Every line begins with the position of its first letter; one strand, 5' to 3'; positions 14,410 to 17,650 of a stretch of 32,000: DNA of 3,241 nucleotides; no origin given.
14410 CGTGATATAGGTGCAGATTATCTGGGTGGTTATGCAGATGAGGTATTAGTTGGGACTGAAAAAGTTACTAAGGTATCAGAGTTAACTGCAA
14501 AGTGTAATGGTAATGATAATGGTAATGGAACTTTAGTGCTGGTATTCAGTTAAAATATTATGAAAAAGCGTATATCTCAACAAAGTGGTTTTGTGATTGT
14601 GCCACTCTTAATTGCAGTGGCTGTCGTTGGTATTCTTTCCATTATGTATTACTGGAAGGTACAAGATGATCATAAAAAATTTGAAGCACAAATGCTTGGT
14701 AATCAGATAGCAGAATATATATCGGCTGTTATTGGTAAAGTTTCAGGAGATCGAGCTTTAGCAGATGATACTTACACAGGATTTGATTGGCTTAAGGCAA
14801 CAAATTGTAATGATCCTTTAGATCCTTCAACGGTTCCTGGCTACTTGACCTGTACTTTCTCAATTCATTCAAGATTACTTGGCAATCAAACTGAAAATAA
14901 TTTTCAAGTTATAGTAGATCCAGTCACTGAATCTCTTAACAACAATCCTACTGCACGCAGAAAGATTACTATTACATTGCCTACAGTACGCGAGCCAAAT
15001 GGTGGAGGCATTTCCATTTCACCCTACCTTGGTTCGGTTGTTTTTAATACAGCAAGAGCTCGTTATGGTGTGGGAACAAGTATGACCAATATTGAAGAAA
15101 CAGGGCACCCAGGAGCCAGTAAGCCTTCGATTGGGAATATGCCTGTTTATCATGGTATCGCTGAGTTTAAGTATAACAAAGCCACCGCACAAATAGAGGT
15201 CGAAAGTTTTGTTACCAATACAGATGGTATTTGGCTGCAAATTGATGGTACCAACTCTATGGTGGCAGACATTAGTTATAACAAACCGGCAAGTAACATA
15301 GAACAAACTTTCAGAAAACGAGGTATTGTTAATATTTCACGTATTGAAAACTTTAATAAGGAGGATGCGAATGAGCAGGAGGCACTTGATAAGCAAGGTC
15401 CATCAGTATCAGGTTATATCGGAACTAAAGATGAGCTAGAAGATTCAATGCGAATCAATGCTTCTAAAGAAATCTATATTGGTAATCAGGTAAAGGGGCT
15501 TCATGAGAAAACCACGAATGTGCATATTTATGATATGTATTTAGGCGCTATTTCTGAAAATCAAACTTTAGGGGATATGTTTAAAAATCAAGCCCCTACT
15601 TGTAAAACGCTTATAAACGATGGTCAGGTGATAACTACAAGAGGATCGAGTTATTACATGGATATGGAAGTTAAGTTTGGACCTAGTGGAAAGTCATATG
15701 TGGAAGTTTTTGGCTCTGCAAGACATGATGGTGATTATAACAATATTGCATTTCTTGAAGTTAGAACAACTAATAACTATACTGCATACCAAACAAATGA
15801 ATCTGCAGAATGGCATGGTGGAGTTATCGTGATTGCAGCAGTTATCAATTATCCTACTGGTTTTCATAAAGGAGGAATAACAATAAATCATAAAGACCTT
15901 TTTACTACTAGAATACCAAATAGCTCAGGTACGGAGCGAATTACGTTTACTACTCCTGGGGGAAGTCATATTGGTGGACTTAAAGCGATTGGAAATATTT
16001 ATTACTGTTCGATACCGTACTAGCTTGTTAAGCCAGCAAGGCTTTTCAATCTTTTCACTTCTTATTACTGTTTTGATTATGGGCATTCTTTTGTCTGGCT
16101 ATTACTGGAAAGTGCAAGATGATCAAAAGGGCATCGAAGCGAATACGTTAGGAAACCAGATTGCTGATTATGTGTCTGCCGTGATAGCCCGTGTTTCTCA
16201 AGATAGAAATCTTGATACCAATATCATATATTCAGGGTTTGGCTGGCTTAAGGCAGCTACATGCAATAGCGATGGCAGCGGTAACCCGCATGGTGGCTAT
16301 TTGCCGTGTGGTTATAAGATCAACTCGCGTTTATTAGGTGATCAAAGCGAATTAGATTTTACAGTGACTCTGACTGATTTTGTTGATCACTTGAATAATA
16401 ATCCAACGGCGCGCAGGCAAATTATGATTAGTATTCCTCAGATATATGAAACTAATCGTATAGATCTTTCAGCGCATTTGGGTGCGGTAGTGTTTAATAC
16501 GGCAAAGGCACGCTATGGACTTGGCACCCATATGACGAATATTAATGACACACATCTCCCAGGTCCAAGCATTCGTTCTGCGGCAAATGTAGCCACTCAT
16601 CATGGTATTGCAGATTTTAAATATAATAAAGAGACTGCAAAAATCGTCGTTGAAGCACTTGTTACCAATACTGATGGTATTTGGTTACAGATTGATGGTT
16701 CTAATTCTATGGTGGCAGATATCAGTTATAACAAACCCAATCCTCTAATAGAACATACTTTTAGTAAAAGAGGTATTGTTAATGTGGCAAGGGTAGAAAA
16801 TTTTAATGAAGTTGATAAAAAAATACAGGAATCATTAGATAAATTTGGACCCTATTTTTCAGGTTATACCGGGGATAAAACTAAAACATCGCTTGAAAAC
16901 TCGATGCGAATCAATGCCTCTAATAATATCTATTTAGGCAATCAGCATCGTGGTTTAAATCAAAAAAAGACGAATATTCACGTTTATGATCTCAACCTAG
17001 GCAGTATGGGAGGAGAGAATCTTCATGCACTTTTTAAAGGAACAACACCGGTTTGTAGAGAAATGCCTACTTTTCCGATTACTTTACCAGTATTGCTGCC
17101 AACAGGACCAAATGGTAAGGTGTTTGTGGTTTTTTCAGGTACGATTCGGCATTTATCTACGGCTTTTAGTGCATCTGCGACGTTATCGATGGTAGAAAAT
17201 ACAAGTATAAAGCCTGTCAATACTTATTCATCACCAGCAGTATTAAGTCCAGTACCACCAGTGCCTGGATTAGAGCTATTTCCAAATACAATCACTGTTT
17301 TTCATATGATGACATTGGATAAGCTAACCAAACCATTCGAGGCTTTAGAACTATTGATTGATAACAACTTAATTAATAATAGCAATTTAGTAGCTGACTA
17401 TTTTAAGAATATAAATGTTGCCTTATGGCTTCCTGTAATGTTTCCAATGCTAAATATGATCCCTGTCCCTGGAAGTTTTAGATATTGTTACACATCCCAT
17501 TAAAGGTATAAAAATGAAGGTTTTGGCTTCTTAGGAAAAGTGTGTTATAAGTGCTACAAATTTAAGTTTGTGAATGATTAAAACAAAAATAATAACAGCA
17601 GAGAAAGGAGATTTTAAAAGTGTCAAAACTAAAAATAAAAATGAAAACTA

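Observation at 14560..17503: Two tandem PilV-like adhesin genes with conserved N-termini and unrelated Cys-bracketed C-terminal domains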

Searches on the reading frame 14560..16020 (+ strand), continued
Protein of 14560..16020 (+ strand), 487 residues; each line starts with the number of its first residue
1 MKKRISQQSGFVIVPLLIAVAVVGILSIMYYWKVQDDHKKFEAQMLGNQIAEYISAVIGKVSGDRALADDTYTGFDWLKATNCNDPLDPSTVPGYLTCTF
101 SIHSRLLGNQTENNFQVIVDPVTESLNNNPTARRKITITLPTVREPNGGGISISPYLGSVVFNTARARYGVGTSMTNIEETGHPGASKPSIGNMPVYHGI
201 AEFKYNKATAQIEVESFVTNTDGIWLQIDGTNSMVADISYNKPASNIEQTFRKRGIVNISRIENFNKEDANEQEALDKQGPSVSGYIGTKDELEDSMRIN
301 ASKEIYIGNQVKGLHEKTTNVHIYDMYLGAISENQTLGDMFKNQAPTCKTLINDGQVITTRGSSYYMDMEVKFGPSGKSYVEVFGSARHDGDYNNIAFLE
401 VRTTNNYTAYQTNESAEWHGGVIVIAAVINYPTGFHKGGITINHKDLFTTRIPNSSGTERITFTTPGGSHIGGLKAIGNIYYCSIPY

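Call 67: search_protein_families(library=pfam, proteins=[L026:4370-5941:+, L026:2710-4341:+, L027:7238-9118:+, L012:5959-7464:+, L012:2560-4134:+, L013:5998-7533:+, L016:4003-5622:+, L020:5974-7515:+, L028:5998-7368:+, L011:5929-7461:+], max_evalue=0.01)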
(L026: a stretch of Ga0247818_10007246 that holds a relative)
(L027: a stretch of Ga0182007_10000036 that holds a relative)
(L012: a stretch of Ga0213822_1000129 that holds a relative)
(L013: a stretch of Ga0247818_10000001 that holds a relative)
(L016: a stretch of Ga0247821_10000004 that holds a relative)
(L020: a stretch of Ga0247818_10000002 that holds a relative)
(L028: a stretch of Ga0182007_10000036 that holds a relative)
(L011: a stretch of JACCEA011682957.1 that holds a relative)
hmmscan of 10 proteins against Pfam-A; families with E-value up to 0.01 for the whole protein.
L026:4370-5941:+ (524 aa): 3 families
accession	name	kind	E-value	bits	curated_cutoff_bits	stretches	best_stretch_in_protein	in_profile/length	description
PF04917.17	Shufflon_N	-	2.8e-07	30.8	27.5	1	292-416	188-324/324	Bacterial shufflon protein, N-terminal constant region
PF07963.17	N_methyl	-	7e-06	25.8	21.2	1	7-29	3-25/27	Prokaryotic N-terminal methylation motif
PF03961.19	FapA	-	0.00013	22.1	31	1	290-360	19-73/272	Flagellar Assembly Protein A beta solenoid domain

L026:2710-4341:+ (544 aa): 1 family
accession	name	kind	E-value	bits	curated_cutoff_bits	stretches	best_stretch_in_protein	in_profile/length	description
PF07963.17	N_methyl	-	5.8e-05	22.9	21.2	1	22-46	1-25/27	Prokaryotic N-terminal methylation motif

L027:7238-9118:+ (627 aa): 2 families
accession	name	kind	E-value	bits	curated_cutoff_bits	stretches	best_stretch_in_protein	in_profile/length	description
PF04917.17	Shufflon_N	-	9e-07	29.1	27.5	1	393-518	192-323/324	Bacterial shufflon protein, N-terminal constant region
PF07963.17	N_methyl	-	6.3e-05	22.8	21.2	1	109-133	2-26/27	Prokaryotic N-terminal methylation motif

L012:5959-7464:+ (502 aa): 2 families
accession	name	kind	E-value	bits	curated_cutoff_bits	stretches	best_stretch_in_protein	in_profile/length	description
PF04917.17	Shufflon_N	-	1.5e-08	34.9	27.5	1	393-444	273-324/324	Bacterial shufflon protein, N-terminal constant region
PF07963.17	N_methyl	-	9.3e-07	28.6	21.2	1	14-36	2-24/27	Prokaryotic N-terminal methylation motif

L012:2560-4134:+ (525 aa): 2 families
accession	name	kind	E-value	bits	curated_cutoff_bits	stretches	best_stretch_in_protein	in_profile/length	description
PF04917.17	Shufflon_N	-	8.4e-07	29.2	27.5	1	360-457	231-324/324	Bacterial shufflon protein, N-terminal constant region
PF07963.17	N_methyl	-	0.00011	22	21.2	1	16-38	3-25/27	Prokaryotic N-terminal methylation motif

L013:5998-7533:+ (512 aa): 4 families
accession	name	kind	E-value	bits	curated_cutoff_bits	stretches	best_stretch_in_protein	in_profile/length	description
PF04917.17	Shufflon_N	-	3.9e-07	30.3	27.5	1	311-443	192-324/324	Bacterial shufflon protein, N-terminal constant region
PF03961.19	FapA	-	1.1e-05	25.7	31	1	298-367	13-82/272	Flagellar Assembly Protein A beta solenoid domain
PF04519.19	Bactofilin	-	0.0025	18.5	27.9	1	269-353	4-83/98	Polymer-forming cytoskeletal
PF07963.17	N_methyl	-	0.0071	16.3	21.2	0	8-31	3-26/27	Prokaryotic N-terminal methylation motif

L016:4003-5622:+ (540 aa): 3 families
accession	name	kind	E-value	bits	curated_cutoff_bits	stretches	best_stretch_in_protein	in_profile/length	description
PF07963.17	N_methyl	-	6.5e-06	25.9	21.2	1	44-69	2-27/27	Prokaryotic N-terminal methylation motif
PF04519.19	Bactofilin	-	1.1e-05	26.1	27.9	0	286-326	16-54/98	Polymer-forming cytoskeletal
PF04917.17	Shufflon_N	-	1.1e-05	25.5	27.5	1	345-482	203-324/324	Bacterial shufflon protein, N-terminal constant region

L020:5974-7515:+ (514 aa): 2 families
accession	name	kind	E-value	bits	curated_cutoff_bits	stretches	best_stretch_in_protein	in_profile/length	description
PF07963.17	N_methyl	-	8e-07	28.8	21.2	1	9-33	2-26/27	Prokaryotic N-terminal methylation motif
PF04917.17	Shufflon_N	-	6.9e-06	26.2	27.5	1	293-433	185-324/324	Bacterial shufflon protein, N-terminal constant region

L028:5998-7368:+ (457 aa): 2 families
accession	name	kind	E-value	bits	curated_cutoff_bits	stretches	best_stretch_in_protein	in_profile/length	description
PF04917.17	Shufflon_N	-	1.2e-06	28.7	27.5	1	277-393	194-324/324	Bacterial shufflon protein, N-terminal constant region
PF04519.19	Bactofilin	-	0.00087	19.9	27.9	1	258-322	19-80/98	Polymer-forming cytoskeletal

L011:5929-7461:+ (511 aa): 1 family
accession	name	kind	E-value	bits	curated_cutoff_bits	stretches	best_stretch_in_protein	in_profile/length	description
PF07963.17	N_methyl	-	0.0051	16.8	21.2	0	26-47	3-24/27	Prokaryotic N-terminal methylation motif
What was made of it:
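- Seven of 10 of those relatives reach the Shufflon_N gathering score, and an eighth matches just below it (call 67).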

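Call 76: fold_search(model_id=the predicted structure, library=viral)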
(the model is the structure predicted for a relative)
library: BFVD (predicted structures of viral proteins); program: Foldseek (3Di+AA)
matches with E <= 10: 537; with E <= 0.001: 5
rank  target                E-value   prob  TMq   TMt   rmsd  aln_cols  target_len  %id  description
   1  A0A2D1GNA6            4.0e-04  1.00  0.21  0.17  14.8       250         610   10  (no name in the UniProt tables at hand)
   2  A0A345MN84            5.6e-04  0.66  0.14  0.08  15.9       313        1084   13  (no name in the UniProt tables at hand)
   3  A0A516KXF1            7.9e-04  0.25  0.10  0.09  21.8       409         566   10  (no name in the UniProt tables at hand)
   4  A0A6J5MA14            8.4e-04  0.54  0.14  0.09  35.0       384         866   12  Ig domain containing protein [uncultured Caudovirales phage]
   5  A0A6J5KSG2            8.8e-04  0.75  0.15  0.09  20.4       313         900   13  Intramolecular chaperone auto-processing domain containing protein [uncultured Caudovirales phage]
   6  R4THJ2                1.3e-03  0.66  0.13  0.22  21.3       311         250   14  (no name in the UniProt tables at hand)
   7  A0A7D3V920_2          1.3e-03  0.66  0.17  0.08  17.6       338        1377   13  Uncharacterized protein [Fadolivirus FV1/VV64]
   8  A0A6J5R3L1            1.5e-03  0.97  0.22  0.31  16.4       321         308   13  C1q domain containing protein [uncultured Caudovirales phage]
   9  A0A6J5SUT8            2.1e-03  0.77  0.12  0.27  13.9       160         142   13  Uncharacterized protein [uncultured Caudovirales phage]
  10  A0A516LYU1            2.2e-03  0.72  0.16  0.14  17.9       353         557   12  (no name in the UniProt tables at hand)
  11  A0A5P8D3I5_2          2.3e-03  0.15  0.10  0.06  31.7       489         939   11  (no name in the UniProt tables at hand)
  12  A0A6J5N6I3            2.5e-03  0.30  0.14  0.10  24.4       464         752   10  Uncharacterized protein [uncultured Caudovirales phage]
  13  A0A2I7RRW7            3.1e-03  0.75  0.19  0.17  22.1       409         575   12  Tip attachment protein J central straight fiber domain-containing protein [Vibrio phage 1.224.A._10N.261.48.B1]
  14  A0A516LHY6            3.5e-03  0.57  0.15  0.10  19.7       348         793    7  (no name in the UniProt tables at hand)
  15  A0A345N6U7            3.7e-03  0.63  0.13  0.25  13.9       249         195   11  (no name in the UniProt tables at hand)
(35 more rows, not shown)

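Call 83: search_protein_families(library=pfam, proteins=[L012:896-1507:-, L012:1528-2403:-, L012:7536-9116:+, L012:9135-10790:+, L012:10790-12427:+, L027:1448-2575:+, L027:2575-5664:+, L027:9644-10867:-, L027:10880-11641:-, L027:12479-13510:+], max_evalue=0.001)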
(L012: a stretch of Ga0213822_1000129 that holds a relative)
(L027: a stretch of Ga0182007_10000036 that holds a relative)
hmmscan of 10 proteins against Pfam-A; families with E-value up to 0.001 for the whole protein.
L012:896-1507:- (203 aa): 1 family
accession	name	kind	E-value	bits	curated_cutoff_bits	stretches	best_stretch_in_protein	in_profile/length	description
PF00929.31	RNase_T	-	6.8e-06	27.2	24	1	48-138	2-98/164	Exonuclease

L012:1528-2403:- (291 aa): 1 family
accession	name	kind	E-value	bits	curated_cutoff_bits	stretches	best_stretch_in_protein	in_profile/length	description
PF02146.23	SIR2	-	2.2e-30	106.4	24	1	12-200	1-177/180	Sir2 family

L012:7536-9116:+ (527 aa): 0 families

L012:9135-10790:+ (552 aa): 0 families

L012:10790-12427:+ (546 aa): 0 families

L027:1448-2575:+ (376 aa): 2 families
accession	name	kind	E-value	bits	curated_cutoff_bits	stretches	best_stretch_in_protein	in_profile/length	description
PF16576.10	HlyD_D23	-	8.8e-17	61.5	30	1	67-285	18-214/214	Barrel-sandwich domain of CusB or HlyD membrane-fusion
PF13437.12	HlyD_3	-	8.7e-12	46.2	22.2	1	179-282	2-106/106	HlyD family secretion protein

L027:2575-5664:+ (1030 aa): 3 families
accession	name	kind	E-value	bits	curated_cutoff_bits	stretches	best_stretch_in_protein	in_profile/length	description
PF00873.25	ACR_tran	-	0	1161.9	28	1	1-1020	1-1020/1021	AcrB/AcrD/AcrF family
PF03176.21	MMPL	-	2e-17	63.6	20.5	2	300-498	103-303/333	MMPL family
PF02355.23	SecD_SecF_C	-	3.4e-05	23.8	20.5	0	865-1011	33-181/189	Protein export membrane protein SecD/SecF, C-terminal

L027:9644-10867:- (407 aa): 0 families

L027:10880-11641:- (253 aa): 1 family
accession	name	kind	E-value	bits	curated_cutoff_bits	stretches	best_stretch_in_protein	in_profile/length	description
PF03981.17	Ubiq_cyt_C_chap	-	0.00017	22.1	21.5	1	70-229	11-138/140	Ubiquinol-cytochrome C chaperone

L027:12479-13510:+ (344 aa): 0 families

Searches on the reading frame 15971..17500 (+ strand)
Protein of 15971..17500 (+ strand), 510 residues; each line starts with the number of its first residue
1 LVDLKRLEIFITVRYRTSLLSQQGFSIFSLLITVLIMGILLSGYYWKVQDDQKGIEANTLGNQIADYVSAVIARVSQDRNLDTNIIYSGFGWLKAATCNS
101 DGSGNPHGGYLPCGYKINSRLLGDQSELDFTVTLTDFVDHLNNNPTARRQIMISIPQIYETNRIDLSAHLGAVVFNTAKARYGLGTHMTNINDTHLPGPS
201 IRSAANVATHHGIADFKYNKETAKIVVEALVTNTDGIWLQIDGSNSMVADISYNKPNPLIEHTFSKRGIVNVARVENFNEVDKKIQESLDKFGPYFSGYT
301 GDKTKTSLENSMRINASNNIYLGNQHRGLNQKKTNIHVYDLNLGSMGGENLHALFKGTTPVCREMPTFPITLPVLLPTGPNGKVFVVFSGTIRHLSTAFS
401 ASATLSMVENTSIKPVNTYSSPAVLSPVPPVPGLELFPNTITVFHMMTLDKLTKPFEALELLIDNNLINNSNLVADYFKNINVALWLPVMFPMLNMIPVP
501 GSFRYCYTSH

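Call 5: search_protein_families(library=pfam, proteins=[window:15971-17500:+], max_evalue=0.01)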
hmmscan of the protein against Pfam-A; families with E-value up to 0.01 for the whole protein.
window:15971-17500:+ (510 aa): 0 families

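Call 9: search_protein_families(library=ncbifam, proteins=[window:15971-17500:+], max_evalue=0.01)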
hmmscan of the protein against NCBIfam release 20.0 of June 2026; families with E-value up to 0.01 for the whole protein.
window:15971-17500:+ (510 aa): 0 families

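Call 39: predict_structure(alignment_id=A4)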
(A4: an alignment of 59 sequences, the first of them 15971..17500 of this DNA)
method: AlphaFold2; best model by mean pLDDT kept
length: 510 residues; sequences in the alignment: 59
mean_pLDDT: 64.6   pTM: 0.51
mean pLDDT of the five models: 64.6, 63.6, 63.3, 62.4, 61.2
residues with pLDDT >= 90: 135; 70-90: 64; 50-70: 136; < 50: 175
segments of 3 or more residues with pLDDT < 50: 1-4, 12-19, 186-190, 199-209, 294-301, 329-331, 370-372, 377-498
pLDDT, mean of each block of 10 residues (from residue 1): 48 48 73 97 97 96 95 89 95 95 87 94 85 88 72 96 88 96 59 51 45 91 96 66 62 63 57 60 66 49 53 67 60 63 78 70 61 46 40 37 41 37 38 37 31 33 36 29 34 44 58
secondary structure, 60 per line:
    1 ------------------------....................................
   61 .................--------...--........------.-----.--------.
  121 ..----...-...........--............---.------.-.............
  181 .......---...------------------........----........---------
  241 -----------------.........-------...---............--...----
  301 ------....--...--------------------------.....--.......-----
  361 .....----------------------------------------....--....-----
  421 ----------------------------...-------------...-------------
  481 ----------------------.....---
elements in order: H25-77 E86-88 E131-141 E144-155 H168-187 E212-219 E224-231 H258-266 E274-276 H280-291 H307-310 E313-315 H351-355 E361-365 E406-409 E412-415 E503-507
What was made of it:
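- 15971..17503 (+): Copy 2: paralogous large minor pilin. It is 510 aa from TTG 15971 (509 aa from GTG 15974) and overlaps copy 1 by 53 nt. NCBI annotates 474 aa from ATG 16079. The AF2 alpha1 helix begins at Phe25, the residue after the predicted cleavage site Gly24 (call 39).
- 17054..17488 (+): Copy 2 Cys-bracketed C-terminal module (Cys362 to Cys506). AF2 gives pLDDT below 50 for residues 377-498 (call 39).
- The AF2 C-terminal region has pLDDT below 50 (call 39).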

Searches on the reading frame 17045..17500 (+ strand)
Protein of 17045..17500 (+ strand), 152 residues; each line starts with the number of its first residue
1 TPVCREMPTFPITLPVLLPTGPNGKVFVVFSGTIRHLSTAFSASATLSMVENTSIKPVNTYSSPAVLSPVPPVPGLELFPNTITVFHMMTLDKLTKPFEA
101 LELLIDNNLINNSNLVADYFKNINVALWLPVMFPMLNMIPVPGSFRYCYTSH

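Call 56: find_homologous_proteins(query=window:17045-17500:+, max_evalue=0.01)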
Query window:17045-17500:+: 18 candidates shared short words with the query, none scored E <= 0.01.
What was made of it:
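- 17054..17488 (+): No homologue was found (call 56).
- No homologue of its end was found (call 56).
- Tried and rejected: Search with the copy 2 C-terminus: no hits (call 56).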
